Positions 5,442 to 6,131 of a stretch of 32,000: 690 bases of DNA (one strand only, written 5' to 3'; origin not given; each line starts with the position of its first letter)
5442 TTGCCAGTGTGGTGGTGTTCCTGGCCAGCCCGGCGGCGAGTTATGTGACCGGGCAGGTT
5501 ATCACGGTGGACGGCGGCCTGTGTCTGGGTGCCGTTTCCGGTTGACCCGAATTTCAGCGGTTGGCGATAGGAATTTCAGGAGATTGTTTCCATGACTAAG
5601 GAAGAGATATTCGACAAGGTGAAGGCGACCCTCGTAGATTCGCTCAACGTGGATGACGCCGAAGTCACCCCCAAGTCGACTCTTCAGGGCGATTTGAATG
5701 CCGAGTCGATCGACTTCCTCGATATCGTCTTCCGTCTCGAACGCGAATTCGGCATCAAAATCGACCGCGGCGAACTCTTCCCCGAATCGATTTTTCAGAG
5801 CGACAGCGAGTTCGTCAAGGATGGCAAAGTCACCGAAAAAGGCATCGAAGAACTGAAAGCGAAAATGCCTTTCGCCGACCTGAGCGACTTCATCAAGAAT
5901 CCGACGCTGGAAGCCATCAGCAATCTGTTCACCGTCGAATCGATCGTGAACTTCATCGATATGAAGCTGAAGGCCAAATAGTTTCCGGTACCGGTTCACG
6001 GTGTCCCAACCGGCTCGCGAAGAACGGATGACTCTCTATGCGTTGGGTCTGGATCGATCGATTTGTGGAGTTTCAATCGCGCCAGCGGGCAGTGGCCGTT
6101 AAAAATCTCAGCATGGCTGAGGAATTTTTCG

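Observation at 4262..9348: Compact enoyl-reductase-less type II FAS/PKS-like operon (DH, KR, ACP, DH, degenerate KS, KS)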

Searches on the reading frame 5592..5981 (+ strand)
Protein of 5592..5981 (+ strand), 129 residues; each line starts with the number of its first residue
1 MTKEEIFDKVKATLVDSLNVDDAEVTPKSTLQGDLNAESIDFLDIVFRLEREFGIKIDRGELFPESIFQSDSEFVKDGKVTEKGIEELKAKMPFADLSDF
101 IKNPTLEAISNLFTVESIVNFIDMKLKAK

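Call 5: search_protein_families(library=pfam, proteins=[window:5592-5981:+], max_evalue=0.01)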
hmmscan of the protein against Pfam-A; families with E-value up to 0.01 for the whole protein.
window:5592-5981:+ (129 aa): 1 family
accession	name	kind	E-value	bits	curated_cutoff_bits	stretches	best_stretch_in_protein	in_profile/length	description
PF00550.31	PP-binding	-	3.8e-09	37.1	20.8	1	8-63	1-55/67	Phosphopantetheine attachment site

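Call 6: search_protein_families(library=ncbifam, proteins=[window:5592-5981:+], max_evalue=0.01)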
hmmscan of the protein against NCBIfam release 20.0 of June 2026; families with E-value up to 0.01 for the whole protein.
window:5592-5981:+ (129 aa): 14 families
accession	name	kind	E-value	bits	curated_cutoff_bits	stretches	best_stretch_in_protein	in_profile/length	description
NF002150.0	PRK00982.1-4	subfamily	5.8e-18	64.9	66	1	1-60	1-60/80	acyl carrier protein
NF002148.0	PRK00982.1-2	subfamily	4.6e-16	58.4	71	1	3-58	2-57/79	acyl carrier protein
TIGR00517.1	acyl_carrier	equivalog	1.8e-13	50.2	70.45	1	4-57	2-55/77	acyl carrier protein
NF002151.0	PRK00982.1-5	equivalog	6.1e-12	45.5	92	1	5-58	3-56/78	acyl carrier protein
NF003757.0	PRK05350.1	equivalog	1.1e-11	44.7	65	1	1-59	2-60/83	acyl carrier protein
NF005079.0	PRK06508.1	equivalog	2.4e-11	43.8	83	1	6-58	4-56/93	acyl carrier protein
NF002149.0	PRK00982.1-3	equivalog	1.5e-09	37.7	106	1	5-59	3-57/78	acyl carrier protein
NF009104.0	PRK12449.1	equivalog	2.6e-09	36.9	70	1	1-57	1-57/80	acyl carrier protein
NF006031.0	PRK08172.1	equivalog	1.3e-08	35.3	76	1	6-61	5-60/82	acyl carrier protein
NF002147.0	PRK00982.1-1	equivalog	2.1e-06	27.4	84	1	1-59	3-61/83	acyl carrier protein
NF058660.1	cispen_ACP_AmcB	equivalog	0.00039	20.6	80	1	6-66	2-64/80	cispentacin biosynthesis acyl carrier protein AmcB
NF040636.1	AcpM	exception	0.00039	20.4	146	1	2-62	2-62/93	meromycolate extension acyl carrier protein AcpM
NF005798.0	PRK07639.1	equivalog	0.0014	19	100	1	1-67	1-68/91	petrobactin biosynthesis protein AsbD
NF006617.0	PRK09184.1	subfamily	0.0018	18.2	70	1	5-70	13-82/96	phosphopantetheine-binding protein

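Call 31: search_solved_structures(query=window:5592-5978:+, max_evalue=0.001, show_alignments=2)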
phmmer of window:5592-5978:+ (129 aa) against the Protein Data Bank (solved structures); distinct sequences matched with E-value up to 0.001: 63 (the best 60 are shown).
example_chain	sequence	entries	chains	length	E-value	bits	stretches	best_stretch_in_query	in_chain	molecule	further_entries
6lvt_A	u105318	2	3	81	6.5e-12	48.9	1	2-64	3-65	Acyl carrier protein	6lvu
1x3o_A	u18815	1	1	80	6.6e-10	42.4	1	1-63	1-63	acyl carrier protein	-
8jfn_B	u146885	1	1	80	2e-09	40.9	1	6-60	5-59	Acyl carrier protein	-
8jfg_G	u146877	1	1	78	2.4e-09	40.6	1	6-60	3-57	Acyl carrier protein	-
8jfh_E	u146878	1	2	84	2.7e-09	40.5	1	6-60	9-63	Acyl carrier protein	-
4zjb_G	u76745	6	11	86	2.9e-09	40.4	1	6-60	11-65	Acyl carrier protein | Acyl carrier protein,Acyl carrier protein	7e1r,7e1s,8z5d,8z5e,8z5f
5h9g_A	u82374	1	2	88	3.1e-09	40.3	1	6-60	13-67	Acyl carrier protein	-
8jfi_G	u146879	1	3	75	8.1e-09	38.9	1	7-60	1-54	Acyl carrier protein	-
5h9h_A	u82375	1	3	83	1e-08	38.5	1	6-60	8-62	Acyl carrier protein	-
7ar7_U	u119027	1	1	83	1.7e-08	37.8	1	2-61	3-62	Acyl carrier protein 2, mitochondrial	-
4dxe_H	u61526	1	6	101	4e-08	36.7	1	5-60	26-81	Acyl carrier protein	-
7a23_e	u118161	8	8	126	5.2e-08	36.3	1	2-61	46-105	ACPM2 | Acyl carrier protein 2, mitochondrial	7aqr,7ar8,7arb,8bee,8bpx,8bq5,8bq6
6ihc_G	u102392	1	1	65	6e-08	36.1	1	11-58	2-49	holo-form acyl carrier protein (holo-ACP)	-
8e73_AB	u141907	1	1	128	1.8e-07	34.5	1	2-62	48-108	NDUAB1-alpha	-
2qnw_A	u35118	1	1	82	2.4e-07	34.1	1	6-70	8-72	Acyl carrier protein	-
2kw2_A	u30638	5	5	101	4.2e-07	33.4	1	6-59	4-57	Specialized acyl carrier protein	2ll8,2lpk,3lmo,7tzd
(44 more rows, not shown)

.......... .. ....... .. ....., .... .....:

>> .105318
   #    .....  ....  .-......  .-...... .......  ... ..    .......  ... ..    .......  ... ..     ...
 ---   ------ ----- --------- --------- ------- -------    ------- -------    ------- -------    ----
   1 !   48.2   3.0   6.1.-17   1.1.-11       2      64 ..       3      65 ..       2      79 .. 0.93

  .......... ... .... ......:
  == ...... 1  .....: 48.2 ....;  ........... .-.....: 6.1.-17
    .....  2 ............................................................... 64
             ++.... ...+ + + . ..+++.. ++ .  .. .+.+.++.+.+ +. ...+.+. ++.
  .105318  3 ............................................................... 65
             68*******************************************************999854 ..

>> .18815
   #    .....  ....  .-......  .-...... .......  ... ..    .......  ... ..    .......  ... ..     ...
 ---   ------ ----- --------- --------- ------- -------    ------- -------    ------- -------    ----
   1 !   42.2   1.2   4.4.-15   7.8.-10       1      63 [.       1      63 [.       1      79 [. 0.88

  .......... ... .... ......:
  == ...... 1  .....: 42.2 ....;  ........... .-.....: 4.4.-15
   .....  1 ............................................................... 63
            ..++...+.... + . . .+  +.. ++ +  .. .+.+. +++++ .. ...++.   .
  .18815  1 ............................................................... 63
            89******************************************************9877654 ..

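Call 38: search_protein_representatives(protein=window:5592-5978:+)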
Query: 129 residues. Proteins with E-value up to 0.001 (for the whole library): 3272; up to 1e-10: 664; up to 1e-30: 38. The best 150 are listed.
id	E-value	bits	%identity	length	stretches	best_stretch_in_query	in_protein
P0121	1.6e-42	160.5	62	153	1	3-126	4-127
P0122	9.5e-40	151.6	58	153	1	2-127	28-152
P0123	8.4e-39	148.5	71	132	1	3-100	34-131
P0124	5.7e-38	145.8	67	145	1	3-104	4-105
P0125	1.0e-37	145.0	74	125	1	1-95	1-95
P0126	1.4e-37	144.6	57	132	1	2-128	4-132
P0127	1.7e-37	144.3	56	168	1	3-127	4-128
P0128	2.0e-36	140.8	58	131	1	3-127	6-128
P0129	2.7e-36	140.4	55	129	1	2-126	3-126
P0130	3.6e-36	140.0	70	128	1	2-100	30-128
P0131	4.9e-36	139.6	69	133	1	2-100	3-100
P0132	7.3e-36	139.0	55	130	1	1-125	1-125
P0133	1.7e-35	137.9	71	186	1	3-95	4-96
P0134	2.2e-35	137.5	66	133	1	2-104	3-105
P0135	2.5e-35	137.4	54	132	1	2-127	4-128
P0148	4.3e-32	126.9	50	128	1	4-127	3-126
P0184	3.1e-28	114.5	47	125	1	5-125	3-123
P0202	5.1e-27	110.5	45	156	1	1-128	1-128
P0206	8.2e-27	109.9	44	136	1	1-129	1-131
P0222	4.4e-25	104.3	45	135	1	2-127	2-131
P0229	8.0e-25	103.5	46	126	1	1-125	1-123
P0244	6.7e-24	100.5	44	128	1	3-126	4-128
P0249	1.2e-23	99.6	40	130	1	4-126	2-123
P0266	5.9e-23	97.4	43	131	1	1-127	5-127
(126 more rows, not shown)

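Call 39: list_cluster_members(proteins=[P0249, P0206, P0244, P0266, P0202, P0184, P0222, P0229, P0148, P0129])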
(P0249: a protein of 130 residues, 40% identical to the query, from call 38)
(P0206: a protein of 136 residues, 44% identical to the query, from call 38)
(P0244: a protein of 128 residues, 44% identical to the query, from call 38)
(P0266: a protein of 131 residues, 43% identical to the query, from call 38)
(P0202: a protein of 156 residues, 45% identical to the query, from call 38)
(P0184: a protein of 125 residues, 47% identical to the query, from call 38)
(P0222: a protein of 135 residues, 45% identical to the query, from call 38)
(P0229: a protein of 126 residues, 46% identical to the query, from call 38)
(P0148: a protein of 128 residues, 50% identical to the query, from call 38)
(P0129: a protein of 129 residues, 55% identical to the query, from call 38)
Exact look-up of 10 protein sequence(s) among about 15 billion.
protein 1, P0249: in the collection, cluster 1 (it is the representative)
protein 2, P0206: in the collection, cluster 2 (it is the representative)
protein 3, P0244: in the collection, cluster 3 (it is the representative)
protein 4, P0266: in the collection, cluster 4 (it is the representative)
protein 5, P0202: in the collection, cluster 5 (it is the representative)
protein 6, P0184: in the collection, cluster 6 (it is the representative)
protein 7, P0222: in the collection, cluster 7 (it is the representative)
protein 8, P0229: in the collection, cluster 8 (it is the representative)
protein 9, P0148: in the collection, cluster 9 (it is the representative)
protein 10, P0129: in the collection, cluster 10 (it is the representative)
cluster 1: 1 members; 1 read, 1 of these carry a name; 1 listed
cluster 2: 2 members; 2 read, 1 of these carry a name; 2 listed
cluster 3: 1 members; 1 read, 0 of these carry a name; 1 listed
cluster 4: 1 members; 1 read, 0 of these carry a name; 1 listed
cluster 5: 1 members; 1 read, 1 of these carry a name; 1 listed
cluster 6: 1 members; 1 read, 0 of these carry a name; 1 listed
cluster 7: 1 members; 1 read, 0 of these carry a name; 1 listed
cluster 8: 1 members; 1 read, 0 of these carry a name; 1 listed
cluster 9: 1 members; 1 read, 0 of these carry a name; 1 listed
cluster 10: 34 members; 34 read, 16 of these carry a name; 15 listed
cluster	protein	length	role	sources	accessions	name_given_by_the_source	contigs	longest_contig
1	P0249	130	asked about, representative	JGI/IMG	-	acyl carrier protein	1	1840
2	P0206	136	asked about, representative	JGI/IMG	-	acyl carrier protein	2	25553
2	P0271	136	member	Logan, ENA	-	-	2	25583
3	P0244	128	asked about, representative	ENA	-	-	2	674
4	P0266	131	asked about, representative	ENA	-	-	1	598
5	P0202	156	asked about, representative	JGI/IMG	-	acyl carrier protein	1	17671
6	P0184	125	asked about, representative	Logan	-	-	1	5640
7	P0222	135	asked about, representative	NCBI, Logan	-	-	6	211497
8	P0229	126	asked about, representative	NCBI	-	-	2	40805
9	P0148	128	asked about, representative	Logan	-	-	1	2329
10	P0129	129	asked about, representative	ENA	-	-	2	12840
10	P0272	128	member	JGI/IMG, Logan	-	acyl carrier protein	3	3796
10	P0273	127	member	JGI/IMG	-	acyl carrier protein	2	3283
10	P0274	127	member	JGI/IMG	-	acyl carrier protein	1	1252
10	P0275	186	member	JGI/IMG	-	acyl carrier protein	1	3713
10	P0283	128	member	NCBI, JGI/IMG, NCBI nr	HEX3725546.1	MAG TPA: acyl carrier protein [Pirellulales bacterium] | acyl carrier protein | acyl carrier protein [Pirellulales bacterium]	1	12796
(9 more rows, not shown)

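Call 40: find_encoding_contigs(protein=P0222, flank=10000, max_places=2)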
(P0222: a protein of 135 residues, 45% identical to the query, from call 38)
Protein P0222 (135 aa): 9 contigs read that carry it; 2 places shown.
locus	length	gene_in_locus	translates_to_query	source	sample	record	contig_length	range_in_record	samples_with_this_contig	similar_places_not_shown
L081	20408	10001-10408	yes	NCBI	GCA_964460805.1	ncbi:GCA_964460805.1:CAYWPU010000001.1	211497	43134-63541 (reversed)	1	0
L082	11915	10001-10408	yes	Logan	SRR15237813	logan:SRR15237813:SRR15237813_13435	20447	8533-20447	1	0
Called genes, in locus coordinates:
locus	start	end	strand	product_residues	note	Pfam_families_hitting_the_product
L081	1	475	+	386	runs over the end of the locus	PF00579:tRNA-synt_1b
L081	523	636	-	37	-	-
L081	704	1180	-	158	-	PF02075:RuvC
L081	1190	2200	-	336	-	PF05496:RuvB_N, PF06068:TIP49 (faint), PF13191:AAA_16 (faint), PF00004:AAA, PF07728:AAA_5 (weak), PF17864:AAA_lid_4, PF05491:WHD_RuvB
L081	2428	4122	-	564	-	PF05157:MshEN, PF00437:T2SSE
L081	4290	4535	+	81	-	-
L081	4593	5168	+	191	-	-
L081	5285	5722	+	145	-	PF02367:TsaE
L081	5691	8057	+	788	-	PF02739:5_3_exonuc_N, PF01367:5_3_exonuc, PF00476:DNA_pol_A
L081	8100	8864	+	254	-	PF12705:PDDEXK_1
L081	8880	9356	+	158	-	PF02308:MgtC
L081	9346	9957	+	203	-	PF03167:UDG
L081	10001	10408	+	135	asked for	PF00550:PP-binding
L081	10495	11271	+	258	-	PF03372:Exo_endo_phos, PF14529:Exo_endo_phos_2 (faint)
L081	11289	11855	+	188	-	-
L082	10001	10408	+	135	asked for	PF00550:PP-binding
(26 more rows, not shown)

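Call 41: find_encoding_contigs(protein=P0229, flank=10000, max_places=1)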
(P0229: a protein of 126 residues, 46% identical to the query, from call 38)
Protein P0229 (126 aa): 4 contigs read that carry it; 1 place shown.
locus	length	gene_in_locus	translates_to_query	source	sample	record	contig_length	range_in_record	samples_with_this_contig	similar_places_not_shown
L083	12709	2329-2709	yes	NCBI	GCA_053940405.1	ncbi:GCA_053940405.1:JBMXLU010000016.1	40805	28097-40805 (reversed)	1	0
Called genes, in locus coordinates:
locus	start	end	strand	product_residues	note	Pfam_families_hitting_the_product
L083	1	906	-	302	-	?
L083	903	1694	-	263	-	PF00226:DnaJ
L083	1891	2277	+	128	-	PF07977:FabA, PF21089:PKS_DH_N (weak), PF22818:ApeI-like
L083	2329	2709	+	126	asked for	PF00550:PP-binding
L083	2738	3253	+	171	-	-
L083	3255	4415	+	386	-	PF00109:ketoacyl-synt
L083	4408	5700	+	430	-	PF00109:ketoacyl-synt, PF02801:Ketoacyl-synt_C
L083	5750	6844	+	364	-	PF00561:Abhydrolase_1 (faint), PF12146:Hydrolase_4 (weak)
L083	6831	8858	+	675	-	PF07719:TPR_2 (faint), PF13181:TPR_8 (faint), PF13414:TPR_11 (faint), PF13424:TPR_12 (faint), PF13428:TPR_14 (faint), PF13429:TPR_15 (weak), PF00069:Pkinase, PF07714:PK_Tyr_Ser-Thr, +1 more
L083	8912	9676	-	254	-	PF02754:CCG (faint)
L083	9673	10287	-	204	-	PF13484:Fer4_16 (faint), PF12838:Fer4_7 (faint), PF14697:Fer4_21 (faint), PF12797:Fer4_2 (faint), PF13183:Fer4_8, PF13187:Fer4_9, PF13237:Fer4_10 (weak), PF13534:Fer4_17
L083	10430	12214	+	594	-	-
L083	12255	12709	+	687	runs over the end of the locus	PF00069:Pkinase, PF07714:PK_Tyr_Ser-Thr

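Call 42: find_encoding_contigs(protein=P0206, flank=10000, max_places=1)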
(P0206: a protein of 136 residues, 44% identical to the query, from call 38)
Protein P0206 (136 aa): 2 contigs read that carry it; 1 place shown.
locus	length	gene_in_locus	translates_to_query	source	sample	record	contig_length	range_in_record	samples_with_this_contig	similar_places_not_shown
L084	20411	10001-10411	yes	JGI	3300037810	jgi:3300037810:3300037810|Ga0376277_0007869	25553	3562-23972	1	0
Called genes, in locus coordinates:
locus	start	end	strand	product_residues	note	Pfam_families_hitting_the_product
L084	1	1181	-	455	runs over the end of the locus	PF00749:tRNA-synt_1c, PF19269:Anticodon_2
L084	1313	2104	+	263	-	PF07826:IMP_cyclohyd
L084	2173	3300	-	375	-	PF03033:Glyco_transf_28, PF04101:Glyco_tran_28_C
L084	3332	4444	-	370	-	PF01098:FTSW_RODA_SPOVE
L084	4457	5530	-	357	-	PF00953:Glycos_transf_4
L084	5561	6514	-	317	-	PF00768:Peptidase_S11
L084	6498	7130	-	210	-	PF04079:SMC_ScpB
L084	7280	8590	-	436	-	-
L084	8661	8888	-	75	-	-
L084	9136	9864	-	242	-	PF02616:SMC_ScpA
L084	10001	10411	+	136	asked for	PF00550:PP-binding (weak)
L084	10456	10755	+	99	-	-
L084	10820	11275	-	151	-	PF11969:DcpS_C, PF01230:HIT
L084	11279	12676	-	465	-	PF01336:tRNA_anti-codon, PF00152:tRNA-synt_2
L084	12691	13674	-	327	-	PF00579:tRNA-synt_1b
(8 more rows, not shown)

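Call 48: search_protein_families(library=pfam, proteins=[L083:2738-3250:+, L083:3255-4412:+], max_evalue=1)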
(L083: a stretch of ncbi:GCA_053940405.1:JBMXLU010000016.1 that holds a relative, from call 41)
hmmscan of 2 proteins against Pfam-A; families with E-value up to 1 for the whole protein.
L083:2738-3250:+ (171 aa): 0 families

L083:3255-4412:+ (386 aa): 1 family
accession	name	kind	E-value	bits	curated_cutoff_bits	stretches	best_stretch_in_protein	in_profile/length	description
PF00109.32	ketoacyl-synt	-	8.2e-14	52.3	20.8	1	7-219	3-217/252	Beta-ketoacyl synthase, N-terminal domain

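Call 99: predict_structure(alignment_id=A3)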
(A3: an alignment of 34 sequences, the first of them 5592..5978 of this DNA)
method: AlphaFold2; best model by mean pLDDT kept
length: 129 residues; sequences in the alignment: 34
mean_pLDDT: 95.4   pTM: 0.88
mean pLDDT of the five models: 95.4, 95.0, 94.6, 94.4, 94.0
residues with pLDDT >= 90: 121; 70-90: 7; 50-70: 1; < 50: 0
segments of 3 or more residues with pLDDT < 50: none
pLDDT, mean of each block of 10 residues (from residue 1): 98 98 98 96 97 96 85 92 95 96 94 98 97
secondary structure, 60 per line:
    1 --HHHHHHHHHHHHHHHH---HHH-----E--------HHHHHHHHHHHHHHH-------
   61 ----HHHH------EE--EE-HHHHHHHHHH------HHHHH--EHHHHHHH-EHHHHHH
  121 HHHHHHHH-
elements in order: H3-18 H39-53 H65-68 H82-91 H98-102 H106-112 H115-128

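Call 102: fold_search(model_id=the predicted structure, library=pdb)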
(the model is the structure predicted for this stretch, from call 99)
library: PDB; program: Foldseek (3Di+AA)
matches with E <= 10: 344; with E <= 0.001: 4
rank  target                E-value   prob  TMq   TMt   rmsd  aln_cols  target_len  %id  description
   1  1x3o                  2.2e-04  1.00  0.54  0.86   4.8       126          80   25  Crystal structure of the acyl carrier protein from thermus thermophilus HB8 (released 2006-05-16)
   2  6lvu_A                2.6e-04  1.00  0.52  0.84   5.4       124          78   28  Crystal structure of apo acyl carrier protein from Thermotoga maritima (released 2020-04-22)
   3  4zjb_G                4.8e-04  1.00  0.43  0.67   1.2        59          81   36  Crystal structure of (3R)-Hydroxyacyl-Acyl Carrier Protein Dehydratase(FabZ) in complex with holo-ACP from Helicobacte (released 2016-11-02)
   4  2qnw                  7.1e-04  1.00  0.52  0.82   5.0       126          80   17  Toxoplasma gondii apicoplast-targeted acyl carrier protein (released 2007-07-31)
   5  9a4c_A                1.2e-03  1.00  0.50  0.82   5.0       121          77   21  Integrative model of ACP-HEPS2 by crosslinking MS and deep learning (released 2024-09-18)
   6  8jfh_E                1.5e-03  1.00  0.42  0.66   1.3        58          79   36  Crystal structure of 3-oxoacyl-ACP reductase FabG in complex with NADP+ and 3-keto-octanoyl-ACP from Helicobacter pylo (released 2023-11-15)
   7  5h9h_B                1.7e-03  1.00  0.49  0.81   3.3       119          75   21  holo acyl carrier protein (holo-ACP) from Helicobacter pylori (released 2016-12-28)
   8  3eje_E                1.7e-03  1.00  0.41  0.68   1.2        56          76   36  Crystal Structure of P450BioI in complex with octadec-9Z-enoic acid ligated Acyl Carrier Protein (released 2008-10-07)
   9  7e1r_D                1.7e-03  1.00  0.40  0.69   1.1        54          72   37  Crystal structure of Dehydrogenase/isomerase FabX from Helicobacter pylori in complex with holo-ACP (released 2021-12-01)
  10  6ihc_G                1.8e-03  1.00  0.38  0.72   1.2        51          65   39  Crystal structure of (3R)-Hydroxyacyl-Acyl Carrier Protein Dehydratase(FabZ) Y100A mutant in complex with holo-ACP fro (released 2019-04-10)
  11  5h9g_B                2.1e-03  1.00  0.43  0.67   1.4        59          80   36  apo-ACP from Helicobacter pylori (released 2016-12-28)
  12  6lvt_MODEL_1_A        2.1e-03  1.00  0.43  0.64   1.7        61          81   43  Solution structure of holo acyl carrier protein from Thermotoga maritima (released 2020-12-09)
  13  8jfh_F                2.2e-03  1.00  0.40  0.63   1.0        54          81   39  Crystal structure of 3-oxoacyl-ACP reductase FabG in complex with NADP+ and 3-keto-octanoyl-ACP from Helicobacter pylo (released 2023-11-15)
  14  5h9g_A                2.2e-03  1.00  0.43  0.66   1.4        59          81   36  apo-ACP from Helicobacter pylori (released 2016-12-28)
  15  3ejb_C                2.3e-03  1.00  0.41  0.66   1.3        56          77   36  Crystal Structure of P450BioI in complex with tetradecanoic acid ligated Acyl Carrier Protein (released 2008-10-07)
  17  2kw2_MODEL_1_A        2.6e-03  1.00  0.54  0.67   5.2       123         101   23  Solution NMR of the specialized acyl carrier protein (RPA2022) from Rhodopseudomonas palustris, Northeast Stru (released 2010-04-21)
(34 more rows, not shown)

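Call 109: find_encoding_contigs(protein=P0283, flank=10000, max_places=1)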
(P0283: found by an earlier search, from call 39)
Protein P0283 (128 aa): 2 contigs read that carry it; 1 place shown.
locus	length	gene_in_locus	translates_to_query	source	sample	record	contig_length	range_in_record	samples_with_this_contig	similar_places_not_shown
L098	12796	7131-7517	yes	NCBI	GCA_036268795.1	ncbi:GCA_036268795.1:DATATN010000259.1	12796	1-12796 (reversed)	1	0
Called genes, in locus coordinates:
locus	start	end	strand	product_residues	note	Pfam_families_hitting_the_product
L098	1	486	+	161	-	PF00588:SpoU_methylase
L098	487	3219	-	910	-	PF00675:Peptidase_M16, PF05193:Peptidase_M16_C, PF00675:Peptidase_M16, PF05193:Peptidase_M16_C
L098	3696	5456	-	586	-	PF05524:PEP-utilisers_N, PF00391:PEP-utilizers, PF02896:PEP-utilizers_C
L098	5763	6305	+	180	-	PF07977:FabA, PF22818:ApeI-like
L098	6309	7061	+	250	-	PF00106:adh_short, PF01370:Epimerase (weak), PF08659:KR, PF23441:SDR (weak), PF13561:adh_short_C2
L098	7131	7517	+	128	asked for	PF00550:PP-binding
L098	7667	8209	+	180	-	PF07977:FabA, PF22818:ApeI-like (weak)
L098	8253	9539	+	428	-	PF00109:ketoacyl-synt, PF02801:Ketoacyl-synt_C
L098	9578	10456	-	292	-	PF00483:NTP_transferase, PF12804:NTP_transf_3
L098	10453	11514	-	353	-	PF01073:3Beta_HSD (faint), PF01370:Epimerase, PF02719:Polysacc_synt_2 (weak), PF04321:RmlD_sub_bind, PF07993:NAD_binding_4 (faint), PF16363:GDP_Man_Dehyd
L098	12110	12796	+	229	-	PF05150:Legionella_OMP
